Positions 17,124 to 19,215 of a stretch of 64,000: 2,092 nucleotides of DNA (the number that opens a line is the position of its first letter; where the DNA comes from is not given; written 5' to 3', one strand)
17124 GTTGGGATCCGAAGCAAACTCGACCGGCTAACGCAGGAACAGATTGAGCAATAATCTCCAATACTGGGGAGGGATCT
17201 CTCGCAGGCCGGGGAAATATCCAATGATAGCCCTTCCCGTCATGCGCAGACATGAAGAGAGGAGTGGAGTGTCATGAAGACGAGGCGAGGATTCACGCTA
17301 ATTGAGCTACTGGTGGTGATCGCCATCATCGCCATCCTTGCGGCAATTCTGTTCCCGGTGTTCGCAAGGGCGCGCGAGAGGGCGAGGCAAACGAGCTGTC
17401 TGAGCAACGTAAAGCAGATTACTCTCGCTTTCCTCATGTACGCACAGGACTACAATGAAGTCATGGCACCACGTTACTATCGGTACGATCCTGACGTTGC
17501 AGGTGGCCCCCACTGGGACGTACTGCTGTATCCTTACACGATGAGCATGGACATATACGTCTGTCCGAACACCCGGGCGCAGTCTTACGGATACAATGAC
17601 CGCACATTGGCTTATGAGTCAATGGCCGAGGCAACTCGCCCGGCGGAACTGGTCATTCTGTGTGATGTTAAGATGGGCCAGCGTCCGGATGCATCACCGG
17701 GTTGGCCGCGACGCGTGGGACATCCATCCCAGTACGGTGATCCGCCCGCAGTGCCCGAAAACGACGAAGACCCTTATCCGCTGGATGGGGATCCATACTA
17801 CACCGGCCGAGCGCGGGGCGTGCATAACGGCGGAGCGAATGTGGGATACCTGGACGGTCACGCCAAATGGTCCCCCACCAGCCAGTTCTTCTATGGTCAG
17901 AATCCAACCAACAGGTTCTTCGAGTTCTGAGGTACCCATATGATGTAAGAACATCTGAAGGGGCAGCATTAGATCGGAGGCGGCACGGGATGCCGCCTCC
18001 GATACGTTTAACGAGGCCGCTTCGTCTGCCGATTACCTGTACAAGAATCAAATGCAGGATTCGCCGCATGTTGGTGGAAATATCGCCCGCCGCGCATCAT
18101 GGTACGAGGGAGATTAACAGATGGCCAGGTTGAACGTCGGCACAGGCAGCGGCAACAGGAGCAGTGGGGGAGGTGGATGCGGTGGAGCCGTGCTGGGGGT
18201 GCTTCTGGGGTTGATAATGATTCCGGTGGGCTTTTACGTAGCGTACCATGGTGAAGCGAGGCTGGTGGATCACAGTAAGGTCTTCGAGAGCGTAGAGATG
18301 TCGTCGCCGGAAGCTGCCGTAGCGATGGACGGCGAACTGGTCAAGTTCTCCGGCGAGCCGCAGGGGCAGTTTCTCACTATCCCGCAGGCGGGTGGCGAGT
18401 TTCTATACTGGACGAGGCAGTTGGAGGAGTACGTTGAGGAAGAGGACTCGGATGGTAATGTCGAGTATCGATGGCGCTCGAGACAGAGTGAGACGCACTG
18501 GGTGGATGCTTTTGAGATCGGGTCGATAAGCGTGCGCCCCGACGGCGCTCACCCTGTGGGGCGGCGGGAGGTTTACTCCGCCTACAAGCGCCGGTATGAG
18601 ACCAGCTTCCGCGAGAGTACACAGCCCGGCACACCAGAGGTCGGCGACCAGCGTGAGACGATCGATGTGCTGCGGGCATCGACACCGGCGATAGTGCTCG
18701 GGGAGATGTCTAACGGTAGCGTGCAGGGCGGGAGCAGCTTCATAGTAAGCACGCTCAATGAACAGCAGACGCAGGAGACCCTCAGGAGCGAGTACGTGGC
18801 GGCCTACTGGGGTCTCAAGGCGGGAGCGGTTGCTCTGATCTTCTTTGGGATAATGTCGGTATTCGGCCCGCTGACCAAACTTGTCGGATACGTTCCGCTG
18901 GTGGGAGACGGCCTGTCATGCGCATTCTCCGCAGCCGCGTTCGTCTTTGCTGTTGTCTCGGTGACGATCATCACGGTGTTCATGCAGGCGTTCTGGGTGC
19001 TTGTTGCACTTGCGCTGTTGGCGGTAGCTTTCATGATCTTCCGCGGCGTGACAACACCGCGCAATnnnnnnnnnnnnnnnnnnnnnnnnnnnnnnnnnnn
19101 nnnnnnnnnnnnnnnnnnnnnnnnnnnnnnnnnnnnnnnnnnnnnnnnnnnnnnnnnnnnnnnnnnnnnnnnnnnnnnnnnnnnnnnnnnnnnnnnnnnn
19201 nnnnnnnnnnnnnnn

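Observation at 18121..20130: Conserved-looking pair: TMEM43/DUF1625-like membrane protein with C-terminal zinc ribbon, followed 45 nt later by a TIGR00266/AIM24 protein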

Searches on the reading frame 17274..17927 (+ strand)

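Call 3: search_protein_families(library=pfam, proteins=[window:17274-17927:+], max_evalue=0.1)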
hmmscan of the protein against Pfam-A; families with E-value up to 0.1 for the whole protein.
window:17274-17927:+ (218 aa): 2 families
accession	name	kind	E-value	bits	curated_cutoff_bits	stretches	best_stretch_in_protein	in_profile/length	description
PF07596.16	SBP_bac_10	-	1.5e-10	42.1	23.3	1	32-88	2-59/268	Protein of unknown function (DUF1559)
PF07963.17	N_methyl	-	6.6e-10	38.6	21.2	1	1-27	1-27/27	Prokaryotic N-terminal methylation motif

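Call 4: search_protein_families(library=ncbifam, proteins=[window:17274-17927:+], max_evalue=0.1)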
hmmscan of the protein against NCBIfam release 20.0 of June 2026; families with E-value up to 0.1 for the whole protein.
window:17274-17927:+ (218 aa): 19 families
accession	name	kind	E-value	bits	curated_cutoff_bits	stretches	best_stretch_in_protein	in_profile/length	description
NF041775.1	typeIV_PilA_Myxo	equivalog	5.1e-10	39.7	400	1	4-52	10-58/214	type IV pilin protein PilA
TIGR01710.1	typeII_sec_gspG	equivalog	6.6e-10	39.1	88.85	1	5-60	1-56/134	type II secretion system major pseudopilin GspG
TIGR02532.1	IV_pilin_GFxxxE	domain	2.1e-09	36.8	16.3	1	4-26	1-23/24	prepilin-type N-terminal cleavage/methylation domain-containing protein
NF007862.0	PRK10574.1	equivalog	9.1e-09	35.6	138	1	1-46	1-46/145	prepilin peptidase-dependent pilin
NF040999.1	pilin_ComGC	equivalog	1.4e-07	31.6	75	1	5-59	2-56/84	competence type IV pilus major pilin ComGC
TIGR02596.1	TIGR02596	subfamily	3.9e-07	30.4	70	1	7-78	1-72/196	Verru_Chthon cassette protein D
TIGR01708.2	typeII_sec_gspH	equivalog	6e-07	29.6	80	1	5-39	2-38/169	type II secretion system minor pseudopilin GspH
NF007800.0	PRK10506.1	equivalog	7.2e-06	25.9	158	1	1-59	5-59/163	prepilin peptidase-dependent protein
NF041013.1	T4P_ComGE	equivalog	2.8e-05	24.1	49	1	4-49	3-48/83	competence type IV pilus minor pilin ComGE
TIGR04294.2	pre_pil_HX9DG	domain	4.6e-05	23.1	19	1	181-199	2-20/22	H-X9-DG-CTERM domain-containing protein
TIGR01711.1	gspJ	equivalog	9.8e-05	22.2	64.85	1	5-72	1-68/192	type II secretion system minor pseudopilin GspJ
TIGR02599.1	TIGR02599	subfamily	0.00061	19.1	256.5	1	6-42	1-37/361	Verru_Chthon cassette protein C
NF040982.1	ComGD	equivalog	0.0009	19.7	70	1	5-48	2-45/139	competence type IV pilus minor pilin ComGD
TIGR01707.1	gspI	equivalog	0.00097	19.6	44.35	1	6-34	1-29/101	type II secretion system minor pseudopilin GspI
NF041002.1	pilin_ComGF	equivalog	0.0085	16.3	80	1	5-37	2-34/139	competence type IV pilus minor pilin ComGF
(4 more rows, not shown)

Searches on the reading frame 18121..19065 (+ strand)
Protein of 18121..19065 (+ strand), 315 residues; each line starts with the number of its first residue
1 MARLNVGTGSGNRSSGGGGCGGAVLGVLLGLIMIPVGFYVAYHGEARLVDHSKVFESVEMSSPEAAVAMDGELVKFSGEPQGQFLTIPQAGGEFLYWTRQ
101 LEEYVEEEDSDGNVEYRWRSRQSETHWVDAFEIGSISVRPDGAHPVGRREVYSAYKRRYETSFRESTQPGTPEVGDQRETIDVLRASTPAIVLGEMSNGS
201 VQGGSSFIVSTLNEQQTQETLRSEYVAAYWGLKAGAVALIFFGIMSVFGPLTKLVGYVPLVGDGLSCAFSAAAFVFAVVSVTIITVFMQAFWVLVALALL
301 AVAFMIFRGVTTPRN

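Call 26: find_homologous_proteins(query=A3, max_evalue=0.001)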
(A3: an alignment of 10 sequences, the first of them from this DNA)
Query A3 (10 sequences) (315 aa, profile of the alignment): 37 proteins with E <= 0.001 among 8000 candidates.
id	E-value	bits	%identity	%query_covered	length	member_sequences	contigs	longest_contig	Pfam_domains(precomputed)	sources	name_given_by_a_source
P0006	3.1e-176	603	60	93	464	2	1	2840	PF13240.12,PF07787.18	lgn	-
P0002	4.7e-173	593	72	94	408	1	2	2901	PF13240.12,PF07787.18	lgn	-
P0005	1.3e-172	592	63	98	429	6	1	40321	PF13240.12,PF07787.18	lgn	-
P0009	2.6e-172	591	60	93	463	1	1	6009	PF13240.12,PF07787.18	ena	-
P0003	3.1e-171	587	70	93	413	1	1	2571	PF13240.12,PF07787.18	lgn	-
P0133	6.3e-171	586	57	93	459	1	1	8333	PF13240.12,PF07787.18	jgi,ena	-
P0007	6.5e-171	586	59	93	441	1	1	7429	PF13240.12,PF07787.18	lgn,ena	-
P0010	9.7e-171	585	59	95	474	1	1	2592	PF13240.12,PF07787.18,PF13248.12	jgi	jgi:hypothetical protein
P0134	1.5e-169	581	57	93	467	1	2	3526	PF13240.12,PF07787.18,PF13248.12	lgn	-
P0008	4.9e-169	580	59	93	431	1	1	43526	PF13240.12,PF07787.18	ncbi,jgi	-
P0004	9.5e-169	579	66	100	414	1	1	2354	PF07787.18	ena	-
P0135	3.0e-168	577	58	93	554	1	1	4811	PF13240.12,PF12773.14,PF17032.11,PF24460.2,PF07787.18,PF13248.12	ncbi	-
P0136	1.1e-167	575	58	93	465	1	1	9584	PF13240.12,PF12773.14,PF07787.18,PF13248.12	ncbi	-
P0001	1.1e-165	569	100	100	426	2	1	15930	PF07787.18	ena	-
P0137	1.6e-165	568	57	95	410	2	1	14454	PF13240.12,PF07787.18,PF13248.12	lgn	-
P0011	1.1e-164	565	56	91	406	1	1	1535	PF13240.12,PF07787.18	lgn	-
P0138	6.1e-163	560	59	95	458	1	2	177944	PF07787.18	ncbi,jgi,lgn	ncbi:MAG: TMEM43 family protein [Armatimonadota bacterium]|jgi:hypothetical protein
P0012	1.3e-161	555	56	94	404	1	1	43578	PF13240.12,PF07787.18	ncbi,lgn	-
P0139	1.9e-160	552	54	99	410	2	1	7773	PF13240.12,PF07787.18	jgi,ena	-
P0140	1.7e-158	545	58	95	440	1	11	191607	PF13240.12,PF07787.18,PF13248.12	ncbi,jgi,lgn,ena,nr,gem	ncbi:MAG TPA: hypothetical protein DEP45_01955 [Armatimonadetes bacterium]|nr:hypothetical protein [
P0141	8.1e-158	543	56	93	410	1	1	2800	PF13240.12,PF07787.18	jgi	-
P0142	2.6e-157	541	57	94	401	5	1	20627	PF13240.12,PF12773.14,PF07787.18,PF13248.12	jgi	-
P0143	1.3e-155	536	58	92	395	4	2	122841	PF13240.12,PF07787.18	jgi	-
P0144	2.7e-151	521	55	97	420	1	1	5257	PF07787.18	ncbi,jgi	-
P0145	7.2e-150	517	54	93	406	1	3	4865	PF13240.12,PF24460.2,PF07787.18,PF13248.12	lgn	-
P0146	1.8e-148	512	54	91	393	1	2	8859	PF13240.12,PF12773.14,PF07787.18,PF13248.12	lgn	-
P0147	9.5e-147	507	55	92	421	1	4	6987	PF13240.12,PF07787.18,PF13248.12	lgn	-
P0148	1.8e-145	502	54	93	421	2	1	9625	PF13240.12,PF07787.18,PF13248.12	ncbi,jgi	-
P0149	3.9e-139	482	49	90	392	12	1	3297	PF13240.12,PF07787.18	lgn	-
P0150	1.1e-125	437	50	93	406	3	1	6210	PF13240.12,PF07787.18,PF13248.12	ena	-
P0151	3.8e-124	432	49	93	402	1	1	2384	PF13240.12,PF07787.18,PF13248.12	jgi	jgi:hypothetical protein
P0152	1.4e-120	421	46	93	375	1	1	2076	PF13240.12,PF07787.18,PF13248.12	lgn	-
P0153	3.4e-119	416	48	93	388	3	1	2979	PF13240.12,PF12773.14,PF07787.18,PF13248.12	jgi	-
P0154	3.0e-117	410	48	95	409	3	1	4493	PF13240.12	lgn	-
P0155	2.4e-106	374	47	93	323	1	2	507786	PF07787.18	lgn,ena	-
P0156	2.2e-96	341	41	92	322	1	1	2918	-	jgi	jgi:hypothetical protein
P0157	3.9e-95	337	41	93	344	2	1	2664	PF07787.18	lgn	-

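Call 28: find_encoding_contigs(protein=P0155, flank=6000, max_places=2)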
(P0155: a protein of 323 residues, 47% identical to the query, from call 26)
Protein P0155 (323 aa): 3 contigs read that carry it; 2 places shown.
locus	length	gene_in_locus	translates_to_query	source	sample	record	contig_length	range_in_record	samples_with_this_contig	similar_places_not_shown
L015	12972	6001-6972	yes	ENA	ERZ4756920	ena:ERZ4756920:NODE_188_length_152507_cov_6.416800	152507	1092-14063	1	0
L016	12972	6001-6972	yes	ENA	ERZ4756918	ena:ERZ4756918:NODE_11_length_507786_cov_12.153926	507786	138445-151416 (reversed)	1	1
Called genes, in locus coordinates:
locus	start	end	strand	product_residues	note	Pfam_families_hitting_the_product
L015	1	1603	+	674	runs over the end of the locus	PF14885:GHL15, PF25275:Golvesin_C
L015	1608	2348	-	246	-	PF02517:Rce1-like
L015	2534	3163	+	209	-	-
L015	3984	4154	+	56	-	-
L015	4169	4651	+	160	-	-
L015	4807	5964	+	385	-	PF01041:DegT_DnrJ_EryC1, PF01053:Cys_Met_Meta_PP (weak), PF01212:Beta_elim_lyase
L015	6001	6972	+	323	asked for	PF07787:TMEM43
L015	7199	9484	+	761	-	PF25323:6TM_PilS, PF00512:HisKA (weak), PF00072:Response_reg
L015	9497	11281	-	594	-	PF02518:HATPase_c, PF13589:HATPase_c_3, PF01119:DNA_mis_repair, PF08676:MutL_C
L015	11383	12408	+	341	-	PF00288:GHMP_kinases_N, PF08544:GHMP_kinases_C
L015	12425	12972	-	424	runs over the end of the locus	PF00155:Aminotran_1_2, PF01041:DegT_DnrJ_EryC1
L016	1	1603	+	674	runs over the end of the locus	PF14885:GHL15, PF25275:Golvesin_C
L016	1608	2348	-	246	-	PF02517:Rce1-like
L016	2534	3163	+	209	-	-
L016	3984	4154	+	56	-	-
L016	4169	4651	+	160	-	-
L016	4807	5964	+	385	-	PF01041:DegT_DnrJ_EryC1, PF01053:Cys_Met_Meta_PP (weak), PF01212:Beta_elim_lyase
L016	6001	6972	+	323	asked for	PF07787:TMEM43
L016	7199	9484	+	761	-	PF25323:6TM_PilS, PF00512:HisKA (weak), PF00072:Response_reg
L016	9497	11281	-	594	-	PF02518:HATPase_c, PF13589:HATPase_c_3, PF01119:DNA_mis_repair, PF08676:MutL_C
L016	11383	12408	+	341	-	PF00288:GHMP_kinases_N, PF08544:GHMP_kinases_C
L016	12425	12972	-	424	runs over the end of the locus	PF00155:Aminotran_1_2, PF01041:DegT_DnrJ_EryC1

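Call 29: find_encoding_contigs(protein=P0157, flank=6000, max_places=2)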
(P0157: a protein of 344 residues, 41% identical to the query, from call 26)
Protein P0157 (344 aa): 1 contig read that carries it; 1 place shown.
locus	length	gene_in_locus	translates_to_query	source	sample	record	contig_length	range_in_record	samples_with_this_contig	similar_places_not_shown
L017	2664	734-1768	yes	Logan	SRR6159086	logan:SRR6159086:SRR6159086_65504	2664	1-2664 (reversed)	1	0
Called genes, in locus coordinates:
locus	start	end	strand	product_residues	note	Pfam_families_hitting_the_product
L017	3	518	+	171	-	?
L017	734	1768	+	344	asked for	PF07787:TMEM43 (weak)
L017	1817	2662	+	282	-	?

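Call 30: find_encoding_contigs(protein=P0156, flank=6000, max_places=2)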
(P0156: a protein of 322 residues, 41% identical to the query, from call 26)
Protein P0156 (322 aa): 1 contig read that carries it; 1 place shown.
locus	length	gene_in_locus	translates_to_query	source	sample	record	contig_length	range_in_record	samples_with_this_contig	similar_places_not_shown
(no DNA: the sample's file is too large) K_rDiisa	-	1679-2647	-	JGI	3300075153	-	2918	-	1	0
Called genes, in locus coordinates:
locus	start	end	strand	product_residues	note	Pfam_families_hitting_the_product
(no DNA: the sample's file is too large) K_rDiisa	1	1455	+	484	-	?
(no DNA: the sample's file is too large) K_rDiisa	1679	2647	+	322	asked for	-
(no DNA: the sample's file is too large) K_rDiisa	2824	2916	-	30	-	?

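Call 46: search_protein_families(library=pfam, proteins=[P0155, P0135], max_evalue=0.05)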
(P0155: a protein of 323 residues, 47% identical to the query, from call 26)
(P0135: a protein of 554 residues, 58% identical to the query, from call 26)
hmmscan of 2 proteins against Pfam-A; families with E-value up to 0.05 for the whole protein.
P0155 (323 aa): 1 family
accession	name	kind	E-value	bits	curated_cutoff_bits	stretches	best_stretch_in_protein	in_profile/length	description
PF07787.17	TMEM43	-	2.7e-08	33.9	23.3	1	170-289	119-244/250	Transmembrane protein 43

P0135 (554 aa): 10 families
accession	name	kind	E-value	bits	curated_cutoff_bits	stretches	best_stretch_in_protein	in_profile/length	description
PF07787.17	TMEM43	-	1.3e-15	57.9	23.3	1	170-301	110-247/250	Transmembrane protein 43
PF13240.11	Zn_Ribbon_1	-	1.3e-12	47.5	25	2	531-552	1-22/23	zinc-ribbon domain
PF12773.13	DZR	-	1.2e-09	38.6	27.3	1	459-550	1-45/45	Double zinc ribbon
PF13248.11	Zn_ribbon_3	-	5.5e-07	29.3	27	2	459-479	5-25/26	zinc-ribbon domain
PF24460.1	DUF7575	-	1.1e-06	28.3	28.5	2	457-478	4-25/28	Domain of unknown function (DUF7575)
PF17032.10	Zn_ribbon_15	-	6.9e-06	27.2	28.9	1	529-550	52-73/73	zinc-ribbon family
PF24463.1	DUF7577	-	0.0005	20.1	28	0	457-478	3-24/27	Domain of unknown function (DUF7577)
PF18912.6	DZR_2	-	0.001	19.3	27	0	459-482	24-48/56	Double zinc ribbon domain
PF11781.13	Zn_ribbon_RRN7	-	0.016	15.3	27.1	0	532-554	10-32/32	Zinc-finger of RNA-polymerase I-specific TFIIB, Rrn7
PF12483.13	GIDE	-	0.021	14.7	23.6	1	121-244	13-152/160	E3 Ubiquitin ligase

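Call 51: search_solved_structures(query=A3, max_evalue=1)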
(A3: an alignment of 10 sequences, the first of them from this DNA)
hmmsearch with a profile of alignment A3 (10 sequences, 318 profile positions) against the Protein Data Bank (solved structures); distinct sequences matched with E-value up to 1: 4.
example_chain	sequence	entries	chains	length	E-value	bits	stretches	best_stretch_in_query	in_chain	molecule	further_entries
9mtm_H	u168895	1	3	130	0.18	14.4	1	209-258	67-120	Heavy chain of Fab from porcine antibody 24-1G28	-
1ywx_A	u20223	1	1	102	0.29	13.7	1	161-235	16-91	30S ribosomal protein S24e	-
3gdo_A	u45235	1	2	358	0.94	12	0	59-131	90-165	Uncharacterized oxidoreductase yvaA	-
3gfg_A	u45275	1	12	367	0.99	11.9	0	59-131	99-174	Uncharacterized oxidoreductase yvaA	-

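Call 75: search_dna_similar(query=window:18121-19065:+, collection=plasmids, mode=protein, max_evalue=0.001, max_rows=25)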
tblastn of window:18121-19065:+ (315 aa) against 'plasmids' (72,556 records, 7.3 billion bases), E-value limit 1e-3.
No match.
